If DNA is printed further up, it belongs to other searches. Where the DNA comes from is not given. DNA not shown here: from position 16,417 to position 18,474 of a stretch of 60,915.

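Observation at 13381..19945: GC-rich island encoding only the late purine pathway (purE-purC, purH, purB)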

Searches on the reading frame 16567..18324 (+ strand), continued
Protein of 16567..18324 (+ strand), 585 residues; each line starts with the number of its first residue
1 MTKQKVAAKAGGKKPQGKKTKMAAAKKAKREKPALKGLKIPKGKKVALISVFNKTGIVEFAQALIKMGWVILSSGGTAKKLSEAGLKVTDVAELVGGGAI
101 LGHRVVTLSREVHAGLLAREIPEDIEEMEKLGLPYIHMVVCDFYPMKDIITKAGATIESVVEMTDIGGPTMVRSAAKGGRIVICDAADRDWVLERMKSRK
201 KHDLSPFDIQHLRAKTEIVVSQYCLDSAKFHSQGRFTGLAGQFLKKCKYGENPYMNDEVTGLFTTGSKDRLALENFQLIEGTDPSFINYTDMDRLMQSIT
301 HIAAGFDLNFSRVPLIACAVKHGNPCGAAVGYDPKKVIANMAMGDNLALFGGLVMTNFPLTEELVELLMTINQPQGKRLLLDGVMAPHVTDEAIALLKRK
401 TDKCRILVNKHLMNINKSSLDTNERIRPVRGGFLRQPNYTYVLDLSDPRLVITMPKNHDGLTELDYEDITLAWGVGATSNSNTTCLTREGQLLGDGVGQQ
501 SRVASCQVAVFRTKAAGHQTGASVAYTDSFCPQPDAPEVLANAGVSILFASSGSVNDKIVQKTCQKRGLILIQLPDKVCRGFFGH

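Call 25: find_related_loci(query=A1, collection=genome_contigs, flank=10000)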
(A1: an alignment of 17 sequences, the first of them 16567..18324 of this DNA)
Query A1 (585 aa) in genome_contigs; peptide patterns used: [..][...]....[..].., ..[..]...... (x = any residue, [..] = any of these).
599 stretches matched a pattern (row limit reached: there are more); 584 encode a relative of the query (tblastn E <= 1e-3); the best 80 are kept; 80 distinct loci.
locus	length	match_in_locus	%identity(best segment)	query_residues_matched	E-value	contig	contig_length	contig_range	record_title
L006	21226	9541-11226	74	23-585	0e+0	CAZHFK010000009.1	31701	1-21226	MAG TPA_asm: uncultured Gammaproteobacteria bacterium isolate SRP141376_co1_395 genome assembly, contig: NODE_3291_lengt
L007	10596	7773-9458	75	22-585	0e+0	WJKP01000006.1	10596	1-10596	MAG: Candidatus Buchananbacteria bacterium isolate Bin_492 k141_215568, whole genome shotgun sequence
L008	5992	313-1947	64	42-585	0e+0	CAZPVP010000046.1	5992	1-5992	MAG TPA_asm: uncultured Gammaproteobacteria bacterium isolate SRP141376_co1_289 genome assembly, contig: NODE_21900_leng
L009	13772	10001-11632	60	39-585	0e+0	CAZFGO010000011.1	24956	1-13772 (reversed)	MAG TPA_asm: uncultured Gammaproteobacteria bacterium isolate SRP093762_co1_14 genome assembly, contig: NODE_1201_length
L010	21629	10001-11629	54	35-585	0e+0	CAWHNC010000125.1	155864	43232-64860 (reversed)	MAG: Nitrospirota bacterium isolate MFD04752.bin.1.93 genome assembly, contig: contig_9614, whole genome shotgun sequenc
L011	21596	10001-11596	54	45-585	0e+0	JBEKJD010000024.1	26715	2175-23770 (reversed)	MAG: Dissulfurispiraceae bacterium isolate SPRUCE 315 SPRUCE_315_24, whole genome shotgun sequence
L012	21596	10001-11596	55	45-585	0e+0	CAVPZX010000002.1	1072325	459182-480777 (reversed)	MAG: Nitrospirota bacterium isolate MFD03726.bin.1.73 genome assembly, contig: contig_49396, whole genome shotgun sequen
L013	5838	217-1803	53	47-585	0e+0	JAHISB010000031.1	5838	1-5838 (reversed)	MAG: Patescibacteria group bacterium isolate MM_PC_MetaG.mb.153 MM_PC_MetaG.mb.153_k141_1171409, whole genome shotgun se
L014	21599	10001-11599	52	44-585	0e+0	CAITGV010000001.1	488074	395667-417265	uncultured bacterium isolate Umea1p3_bin-723 genome assembly, contig: bin-723:1/5, whole genome shotgun sequence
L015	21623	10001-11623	53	34-585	0e+0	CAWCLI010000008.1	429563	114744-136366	MAG: Nitrospirota bacterium isolate MFD03726.bin.1.47 genome assembly, contig: contig_31123, whole genome shotgun sequen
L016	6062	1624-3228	53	44-585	0e+0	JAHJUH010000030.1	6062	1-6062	MAG: Patescibacteria group bacterium isolate OS_PC_MetaG.mb.97 OS_PC_MetaG.mb.97_k141_98671, whole genome shotgun sequen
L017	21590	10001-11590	53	45-585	0e+0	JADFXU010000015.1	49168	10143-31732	MAG: Nitrospirae bacterium isolate nDJH15bin8 nDJH15_bin8_NODE_15_length_49168_cov_8.740177, whole genome shotgun sequen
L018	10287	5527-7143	52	44-585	0e+0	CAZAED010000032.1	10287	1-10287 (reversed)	MAG TPA_asm: uncultured Candidatus Saccharibacteria bacterium isolate SRP342105_co1_329 genome assembly, contig: NODE_89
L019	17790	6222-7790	52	45-585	0e+0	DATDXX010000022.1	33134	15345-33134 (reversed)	MAG TPA_asm: Candidatus Paceibacterota bacterium isolate SMAG_U8150 k141_1158797, whole genome shotgun sequence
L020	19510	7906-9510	51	44-585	2e-180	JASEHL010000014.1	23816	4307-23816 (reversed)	MAG: Patescibacteria group bacterium isolate Yes70-22 NODE_14_length_23816_cov_12.726064, whole genome shotgun sequence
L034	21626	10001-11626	50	33-585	9e-174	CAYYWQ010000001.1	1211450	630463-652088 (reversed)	MAG TPA_asm: uncultured Candidatus Saccharibacteria bacterium isolate SRP292972_co1_95 genome assembly, contig: NODE_2_l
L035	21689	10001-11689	51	45-585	1e-173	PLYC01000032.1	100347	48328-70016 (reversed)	MAG: Candidatus Doudnabacteria bacterium isolate palsa_1336 73.20120700_P3D.308_contig_11663, whole genome shotgun seque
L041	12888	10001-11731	50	45-585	2e-171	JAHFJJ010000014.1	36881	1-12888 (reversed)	MAG: Candidatus Doudnabacteria bacterium isolate nzgw383 NODE_1140_length_36882_cov_4.379505, whole genome shotgun seque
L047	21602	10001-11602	48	44-585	5e-168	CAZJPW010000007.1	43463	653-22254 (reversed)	MAG TPA_asm: uncultured Candidatus Saccharibacteria bacterium isolate binchicken_co330_86 genome assembly, contig: NODE_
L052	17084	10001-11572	51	44-585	7e-164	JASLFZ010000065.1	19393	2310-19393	MAG: Candidatus Saccharimonadales bacterium isolate SHSU.bins.393 k141_16652667, whole genome shotgun sequence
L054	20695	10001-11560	49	47-585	2e-163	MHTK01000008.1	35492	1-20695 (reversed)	MAG: Candidatus Vogelbacteria bacterium RIFOXYD1_FULL_46_19 rifoxyd1_full_scaffold_341, whole genome shotgun sequence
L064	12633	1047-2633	47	34-585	4e-160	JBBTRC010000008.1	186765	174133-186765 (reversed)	MAG: Patescibacteria group bacterium isolate H41-bin044_1 H41_bin044_1_000000000008, whole genome shotgun sequence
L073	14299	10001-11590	46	44-585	9e-155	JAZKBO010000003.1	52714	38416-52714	MAG: Patescibacteria group bacterium isolate ADI_H3L2_1_122_18_3-bin084_1 ADIH3L21_B084_1_000000000003, whole genome sho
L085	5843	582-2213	46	44-585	2e-152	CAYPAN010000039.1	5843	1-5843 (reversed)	MAG TPA_asm: uncultured Candidatus Saccharibacteria bacterium isolate binchicken_co241_293 genome assembly, contig: NODE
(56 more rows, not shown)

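Call 39: search_protein_families(library=pfam, proteins=[L019:7795-9186:-, L019:9975-10940:-, L041:6197-7162:+, L073:9565-9933:+, L034:8772-9347:+, L019:12703-13227:-, L064:10428-11585:+, L014:8920-9411:+, L054:12494-13036:+, L035:2843-4138:+], max_evalue=0.00001)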
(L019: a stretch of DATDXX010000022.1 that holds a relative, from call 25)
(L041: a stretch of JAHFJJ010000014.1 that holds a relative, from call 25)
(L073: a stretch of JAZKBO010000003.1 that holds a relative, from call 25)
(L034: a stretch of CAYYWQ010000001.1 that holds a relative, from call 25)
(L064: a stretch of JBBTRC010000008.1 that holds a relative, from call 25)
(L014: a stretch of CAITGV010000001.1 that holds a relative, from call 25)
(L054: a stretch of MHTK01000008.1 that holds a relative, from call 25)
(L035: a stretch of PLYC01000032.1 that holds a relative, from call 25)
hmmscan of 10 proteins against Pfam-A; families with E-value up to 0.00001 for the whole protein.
L019:7795-9186:- (463 aa): 2 families
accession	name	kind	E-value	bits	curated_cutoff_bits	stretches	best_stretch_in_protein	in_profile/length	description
PF08328.16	ASL_C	-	3.8e-46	156.3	35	1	340-454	1-115/115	Adenylosuccinate lyase C-terminal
PF00206.25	Lyase_1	-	3.9e-41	141.9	27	1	13-321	1-305/312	Lyase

L019:9975-10940:- (321 aa): 1 family
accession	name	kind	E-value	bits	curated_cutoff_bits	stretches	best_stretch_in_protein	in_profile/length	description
PF01259.24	SAICAR_synt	-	3.7e-65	220.4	20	1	26-269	3-228/233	SAICAR synthetase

L041:6197-7162:+ (321 aa): 3 families
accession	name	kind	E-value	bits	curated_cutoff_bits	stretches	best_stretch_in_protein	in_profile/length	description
PF17762.8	HTH_ParB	-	2.6e-39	133.9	22.6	1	150-250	1-101/102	ParB HTH domain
PF02195.25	ParB_N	-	2.3e-33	114.5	26.3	1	55-148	2-95/95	ParB N-terminal domain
PF23552.2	ParB_C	-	2e-09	37.2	23.8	1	260-306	1-48/50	ParB dimerisation domain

L073:9565-9933:+ (122 aa): 2 families
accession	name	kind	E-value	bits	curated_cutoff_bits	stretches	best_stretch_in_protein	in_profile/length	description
PF00542.24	Ribosomal_L12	-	6.6e-26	90.9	25.9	1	56-122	1-67/67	Ribosomal protein L7/L12 C-terminal domain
PF16320.10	Ribosomal_L12_N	-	2e-15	56.6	25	1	4-49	2-47/48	Ribosomal protein L7/L12 dimerisation domain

L034:8772-9347:+ (191 aa): 1 family
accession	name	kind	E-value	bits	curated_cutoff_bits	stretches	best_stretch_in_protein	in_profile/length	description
PF02545.19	Maf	-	1.6e-56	191.4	27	1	3-185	1-186/187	Maf-like protein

L019:12703-13227:- (174 aa): 1 family
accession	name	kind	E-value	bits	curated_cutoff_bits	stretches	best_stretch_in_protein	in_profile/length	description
PF00731.26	AIRC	-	3.5e-64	215.3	30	1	6-150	2-147/148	AIR carboxylase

L064:10428-11585:+ (385 aa): 2 families
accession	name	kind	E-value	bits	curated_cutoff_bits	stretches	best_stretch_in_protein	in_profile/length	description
PF02518.31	HATPase_c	-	9.8e-29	100.5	26.4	1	249-359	2-110/111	Histidine kinase-, DNA gyrase B-, and HSP90-like ATPase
PF00512.31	HisKA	-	8.4e-12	45.4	26.9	1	139-203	2-65/66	His Kinase A (phospho-acceptor) domain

L014:8920-9411:+ (163 aa): 1 family
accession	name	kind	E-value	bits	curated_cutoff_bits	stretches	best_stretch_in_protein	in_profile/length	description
PF00466.25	Ribosomal_L10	-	1.9e-17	63.6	22.8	1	4-98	2-98/100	Ribosomal protein L10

L054:12494-13036:+ (180 aa): 3 families
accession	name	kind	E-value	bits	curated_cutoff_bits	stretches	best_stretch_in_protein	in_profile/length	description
PF08281.18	Sigma70_r4_2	-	9.8e-15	54.4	25.7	1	121-173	2-54/54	Sigma-70, region 4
PF04542.20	Sigma70_r2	-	1.3e-13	51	24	1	28-93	2-69/71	Sigma-70 region 2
PF04545.22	Sigma70_r4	-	7.2e-06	25.9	24.1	0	127-169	2-44/50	Sigma-70, region 4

L035:2843-4138:+ (431 aa): 2 families
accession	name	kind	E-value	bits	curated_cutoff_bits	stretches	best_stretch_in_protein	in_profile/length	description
PF00464.25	SHMT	-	5.9e-164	545.8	27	1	22-397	2-398/399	Serine hydroxymethyltransferase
PF00155.27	Aminotran_1_2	-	4.4e-07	29.9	19.7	1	80-322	40-299/361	Aminotransferase class I and II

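Call 40: search_protein_families(library=pfam, proteins=[L011:11596-12831:-, L017:14773-16044:-, L011:17071-18525:+, L020:11158-12897:+, L041:1956-3104:+, L047:18800-19771:+, L054:6850-8184:-, L052:9127-9921:-, L085:4305-4997:+, L034:2877-3614:-], max_evalue=0.00001)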
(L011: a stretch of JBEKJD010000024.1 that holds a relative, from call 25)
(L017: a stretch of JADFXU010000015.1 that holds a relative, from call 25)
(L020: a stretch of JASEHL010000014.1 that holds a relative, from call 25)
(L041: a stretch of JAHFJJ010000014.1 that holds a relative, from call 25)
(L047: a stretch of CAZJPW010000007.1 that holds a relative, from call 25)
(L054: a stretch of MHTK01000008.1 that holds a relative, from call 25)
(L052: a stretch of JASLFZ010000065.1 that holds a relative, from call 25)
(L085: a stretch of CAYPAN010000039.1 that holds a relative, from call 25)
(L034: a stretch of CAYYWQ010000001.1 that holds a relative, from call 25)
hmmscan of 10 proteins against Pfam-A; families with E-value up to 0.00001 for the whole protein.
L011:11596-12831:- (411 aa): 2 families
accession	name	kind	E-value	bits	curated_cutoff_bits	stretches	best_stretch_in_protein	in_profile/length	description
PF01406.26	tRNA-synt_1e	-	3e-68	230.9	27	1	16-323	3-299/301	tRNA synthetases class I (C) catalytic domain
PF09334.17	tRNA-synt_1g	-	2.5e-07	30.2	20.1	0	268-316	319-367/391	tRNA synthetases class I (M)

L017:14773-16044:- (423 aa): 3 families
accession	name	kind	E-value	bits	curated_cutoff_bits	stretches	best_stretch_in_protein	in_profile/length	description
PF01071.24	GARS_A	-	1.3e-82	276.7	27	1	101-293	1-194/194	Phosphoribosylglycinamide synthetase, ATP-grasp (A) domain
PF02844.21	GARS_N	-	7.8e-39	132.9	29.5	1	1-100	1-100/100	Phosphoribosylglycinamide synthetase, N domain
PF02843.22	GARS_C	-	2.7e-34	117.8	34.8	1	328-419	1-92/92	Phosphoribosylglycinamide synthetase, C domain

L011:17071-18525:+ (484 aa): 1 family
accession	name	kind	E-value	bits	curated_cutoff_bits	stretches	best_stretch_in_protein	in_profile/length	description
PF01425.27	Amidase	-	1.2e-159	532.6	27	1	25-464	2-444/445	Amidase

L020:11158-12897:+ (579 aa): 2 families
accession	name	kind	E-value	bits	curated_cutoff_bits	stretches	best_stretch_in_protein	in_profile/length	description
PF00437.27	T2SSE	-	8.5e-134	446.3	24.9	1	169-575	2-370/370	Type II/IV secretion system protein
PF05157.20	MshEN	-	3.3e-18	65.9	23.1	1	60-146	1-88/90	MshEN domain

L041:1956-3104:+ (382 aa): 1 family
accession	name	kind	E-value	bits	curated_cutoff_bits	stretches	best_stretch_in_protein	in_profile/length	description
PF07690.21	MFS_1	-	5.8e-23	81.8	33.4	1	25-300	5-293/347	Major Facilitator Superfamily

L047:18800-19771:+ (323 aa): 2 families
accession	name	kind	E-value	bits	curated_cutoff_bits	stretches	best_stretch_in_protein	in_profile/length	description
PF18765.7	Polbeta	-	2.3e-06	28.1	26.9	0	95-135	2-42/93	Polymerase beta, Nucleotidyltransferase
PF01909.29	NTP_transf_2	-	7.5e-06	26.7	21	0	94-136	2-46/93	Nucleotidyltransferase domain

L054:6850-8184:- (444 aa): 2 families
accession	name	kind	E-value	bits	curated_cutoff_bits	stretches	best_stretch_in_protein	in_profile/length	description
PF01259.24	SAICAR_synt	-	1.1e-36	127.2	20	1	13-285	2-230/233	SAICAR synthetase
PF00731.26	AIRC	-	5e-18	65.5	30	1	331-438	33-143/148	AIR carboxylase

L052:9127-9921:- (264 aa): 2 families
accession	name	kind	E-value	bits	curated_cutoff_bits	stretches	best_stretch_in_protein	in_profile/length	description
PF02882.25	THF_DHG_CYH_C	-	1.8e-37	128.6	27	1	119-262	14-156/160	Tetrahydrofolate dehydrogenase/cyclohydrolase, NAD(P)-binding domain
PF00763.28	THF_DHG_CYH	-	1.3e-26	93.6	32.8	1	4-112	2-115/115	Tetrahydrofolate dehydrogenase/cyclohydrolase, catalytic domain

L085:4305-4997:+ (230 aa): 1 family
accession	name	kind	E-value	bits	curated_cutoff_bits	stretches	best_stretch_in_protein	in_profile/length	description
PF05552.17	MS_channel_1st_1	-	5.9e-15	55.3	22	2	15-61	3-49/50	Mechanosensitive ion channel, conserved TM helix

L034:2877-3614:- (245 aa): 3 families
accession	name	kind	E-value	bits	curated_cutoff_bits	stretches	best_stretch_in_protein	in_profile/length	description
PF00005.33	ABC_tran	-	5e-34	118.3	25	1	26-170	1-136/137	ABC transporter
PF13304.12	AAA_21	-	8.2e-10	39.7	27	0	134-186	229-284/304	AAA domain, putative AbiEii toxin, Type IV TA system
PF02463.25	SMC_N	-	1.1e-06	28.7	40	1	23-198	10-194/220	RecF/RecN/SMC N terminal domain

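Call 54: list_cluster_members(proteins=[P0001, P0121, P0002, P0125, P0242, P0252])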
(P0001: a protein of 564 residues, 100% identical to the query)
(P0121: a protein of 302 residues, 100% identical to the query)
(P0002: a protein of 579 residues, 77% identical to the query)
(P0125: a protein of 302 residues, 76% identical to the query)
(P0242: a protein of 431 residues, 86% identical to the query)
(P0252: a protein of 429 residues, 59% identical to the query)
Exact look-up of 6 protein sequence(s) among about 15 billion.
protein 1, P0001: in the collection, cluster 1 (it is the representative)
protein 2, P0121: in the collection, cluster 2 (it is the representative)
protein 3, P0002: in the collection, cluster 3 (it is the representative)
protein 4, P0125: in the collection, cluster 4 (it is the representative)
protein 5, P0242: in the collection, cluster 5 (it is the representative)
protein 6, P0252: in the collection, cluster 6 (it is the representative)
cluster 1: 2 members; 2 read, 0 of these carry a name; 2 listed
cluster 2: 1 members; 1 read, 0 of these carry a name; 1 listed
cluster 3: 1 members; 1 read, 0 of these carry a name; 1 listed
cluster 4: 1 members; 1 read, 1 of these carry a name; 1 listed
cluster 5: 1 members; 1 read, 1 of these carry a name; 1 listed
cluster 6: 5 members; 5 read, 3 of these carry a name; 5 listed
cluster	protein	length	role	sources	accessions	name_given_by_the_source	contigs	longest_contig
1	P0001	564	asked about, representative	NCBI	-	-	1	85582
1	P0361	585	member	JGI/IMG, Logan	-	-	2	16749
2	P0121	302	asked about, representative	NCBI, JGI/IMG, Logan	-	-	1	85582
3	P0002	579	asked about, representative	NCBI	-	-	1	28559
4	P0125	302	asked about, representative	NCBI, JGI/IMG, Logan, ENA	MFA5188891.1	MAG: phosphoribosylaminoimidazolesuccinocarboxamide synthase [Patescibacteria group ...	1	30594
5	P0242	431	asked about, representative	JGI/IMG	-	adenylosuccinate synthase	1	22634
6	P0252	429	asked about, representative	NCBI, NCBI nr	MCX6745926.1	MAG: adenylosuccinate synthase [Candidatus Parcubacteria bacterium] | adenylosuccinate synthase [Candidatus Parcubacteria bacterium]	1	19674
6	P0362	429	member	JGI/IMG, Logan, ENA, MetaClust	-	\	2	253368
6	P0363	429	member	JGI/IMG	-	adenylosuccinate synthase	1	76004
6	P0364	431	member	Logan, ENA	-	-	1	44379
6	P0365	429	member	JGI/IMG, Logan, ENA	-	-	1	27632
